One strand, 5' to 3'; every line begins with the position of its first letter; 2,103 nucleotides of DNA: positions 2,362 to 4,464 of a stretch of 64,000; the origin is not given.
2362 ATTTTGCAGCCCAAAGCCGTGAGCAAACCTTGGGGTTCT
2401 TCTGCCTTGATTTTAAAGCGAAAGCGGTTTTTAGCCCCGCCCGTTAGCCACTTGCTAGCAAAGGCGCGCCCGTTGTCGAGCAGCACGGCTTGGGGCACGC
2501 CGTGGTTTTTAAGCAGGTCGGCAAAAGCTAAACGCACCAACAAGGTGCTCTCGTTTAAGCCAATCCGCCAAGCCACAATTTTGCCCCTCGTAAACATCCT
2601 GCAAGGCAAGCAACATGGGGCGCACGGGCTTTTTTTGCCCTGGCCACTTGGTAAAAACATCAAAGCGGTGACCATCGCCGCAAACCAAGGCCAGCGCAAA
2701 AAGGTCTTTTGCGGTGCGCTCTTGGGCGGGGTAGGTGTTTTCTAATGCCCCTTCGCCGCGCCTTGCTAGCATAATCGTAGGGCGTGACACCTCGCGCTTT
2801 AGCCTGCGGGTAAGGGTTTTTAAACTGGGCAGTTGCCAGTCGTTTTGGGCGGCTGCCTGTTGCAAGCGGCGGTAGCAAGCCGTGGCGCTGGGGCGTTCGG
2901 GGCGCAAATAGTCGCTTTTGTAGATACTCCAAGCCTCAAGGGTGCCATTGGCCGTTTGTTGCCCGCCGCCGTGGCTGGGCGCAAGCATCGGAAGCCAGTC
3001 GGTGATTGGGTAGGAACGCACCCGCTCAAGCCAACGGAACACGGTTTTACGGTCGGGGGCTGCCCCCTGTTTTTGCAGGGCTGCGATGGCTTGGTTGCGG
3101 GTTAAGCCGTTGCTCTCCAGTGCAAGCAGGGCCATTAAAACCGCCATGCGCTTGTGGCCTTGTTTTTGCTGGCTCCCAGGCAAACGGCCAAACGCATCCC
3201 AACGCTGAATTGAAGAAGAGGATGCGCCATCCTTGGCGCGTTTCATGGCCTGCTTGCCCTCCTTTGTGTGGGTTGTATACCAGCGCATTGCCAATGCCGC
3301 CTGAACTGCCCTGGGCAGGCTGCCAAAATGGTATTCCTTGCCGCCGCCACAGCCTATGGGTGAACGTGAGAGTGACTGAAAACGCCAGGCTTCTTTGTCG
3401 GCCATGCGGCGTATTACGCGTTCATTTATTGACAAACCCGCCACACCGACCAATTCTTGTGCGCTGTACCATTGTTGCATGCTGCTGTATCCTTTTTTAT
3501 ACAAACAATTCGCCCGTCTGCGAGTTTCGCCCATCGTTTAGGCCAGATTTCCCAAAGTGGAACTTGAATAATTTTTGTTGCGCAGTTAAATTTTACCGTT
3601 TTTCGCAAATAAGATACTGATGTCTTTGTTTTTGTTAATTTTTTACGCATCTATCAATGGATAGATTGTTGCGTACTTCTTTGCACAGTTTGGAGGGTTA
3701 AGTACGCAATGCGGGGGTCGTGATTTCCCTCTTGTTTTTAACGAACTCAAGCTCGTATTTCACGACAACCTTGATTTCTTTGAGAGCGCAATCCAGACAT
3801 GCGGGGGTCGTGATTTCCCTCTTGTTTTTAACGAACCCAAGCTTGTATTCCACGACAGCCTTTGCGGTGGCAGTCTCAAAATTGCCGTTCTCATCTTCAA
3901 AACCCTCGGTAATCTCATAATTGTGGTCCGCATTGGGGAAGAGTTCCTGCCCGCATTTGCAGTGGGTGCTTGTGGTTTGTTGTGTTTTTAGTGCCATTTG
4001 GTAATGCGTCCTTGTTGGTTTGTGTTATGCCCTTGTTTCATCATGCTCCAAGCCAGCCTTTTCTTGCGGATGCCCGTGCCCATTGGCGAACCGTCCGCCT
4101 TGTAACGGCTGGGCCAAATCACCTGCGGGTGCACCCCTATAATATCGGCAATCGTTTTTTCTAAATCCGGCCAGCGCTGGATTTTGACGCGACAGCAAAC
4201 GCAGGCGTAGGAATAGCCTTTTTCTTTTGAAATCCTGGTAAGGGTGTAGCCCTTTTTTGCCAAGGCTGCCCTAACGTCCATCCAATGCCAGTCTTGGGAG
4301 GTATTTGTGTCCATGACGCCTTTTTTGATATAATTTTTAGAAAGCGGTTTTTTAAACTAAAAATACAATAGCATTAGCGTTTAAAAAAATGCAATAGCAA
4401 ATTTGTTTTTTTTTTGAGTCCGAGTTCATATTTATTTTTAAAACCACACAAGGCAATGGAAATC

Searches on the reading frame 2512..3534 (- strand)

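Call 8: search_protein_families(library=pfam, proteins=[window:2512-3534:-], max_evalue=0.01)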
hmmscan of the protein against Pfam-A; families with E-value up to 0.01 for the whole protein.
window:2512-3534:- (341 aa): 2 families
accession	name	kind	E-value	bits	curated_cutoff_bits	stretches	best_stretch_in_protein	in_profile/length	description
PF09039.17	HTH_Tnp_Mu_2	-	2.2e-29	102.2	20.5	1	171-274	3-109/109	Mu DNA binding, I gamma subdomain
PF02316.22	HTH_Tnp_Mu_1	-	3.4e-07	31.1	23.3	1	27-158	2-130/134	Mu DNA-binding domain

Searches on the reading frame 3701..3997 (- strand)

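Call 8: search_protein_families(library=pfam, proteins=[window:3701-3997:-], max_evalue=0.01)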
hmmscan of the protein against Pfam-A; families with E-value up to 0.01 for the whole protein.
window:3701-3997:- (99 aa): 0 families

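Call 9: search_protein_families(library=phrogs, proteins=[window:3701-3997:-], max_evalue=0.01)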
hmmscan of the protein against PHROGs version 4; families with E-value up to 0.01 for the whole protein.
window:3701-3997:- (99 aa): 1 family
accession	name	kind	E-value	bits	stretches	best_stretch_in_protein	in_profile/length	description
phrog_18971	-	unknown function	0.00021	22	0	79-92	26-39/42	-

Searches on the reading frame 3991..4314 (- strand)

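Call 8: search_protein_families(library=pfam, proteins=[window:3991-4314:-], max_evalue=0.01)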
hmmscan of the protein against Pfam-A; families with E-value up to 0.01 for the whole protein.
window:3991-4314:- (108 aa): 1 family
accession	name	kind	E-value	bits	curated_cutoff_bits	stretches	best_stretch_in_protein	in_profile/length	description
PF13693.12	HTH_35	-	1.6e-18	66.9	25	1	8-77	1-69/75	Winged helix-turn-helix DNA-binding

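Call 9: search_protein_families(library=phrogs, proteins=[window:3991-4314:-], max_evalue=0.01)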
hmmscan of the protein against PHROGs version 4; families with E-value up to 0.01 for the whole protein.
window:3991-4314:- (108 aa): 1 family
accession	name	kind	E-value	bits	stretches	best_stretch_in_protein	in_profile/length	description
phrog_769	-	transcription regulation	5e-22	78.7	1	4-77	6-78/89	transcriptional repressor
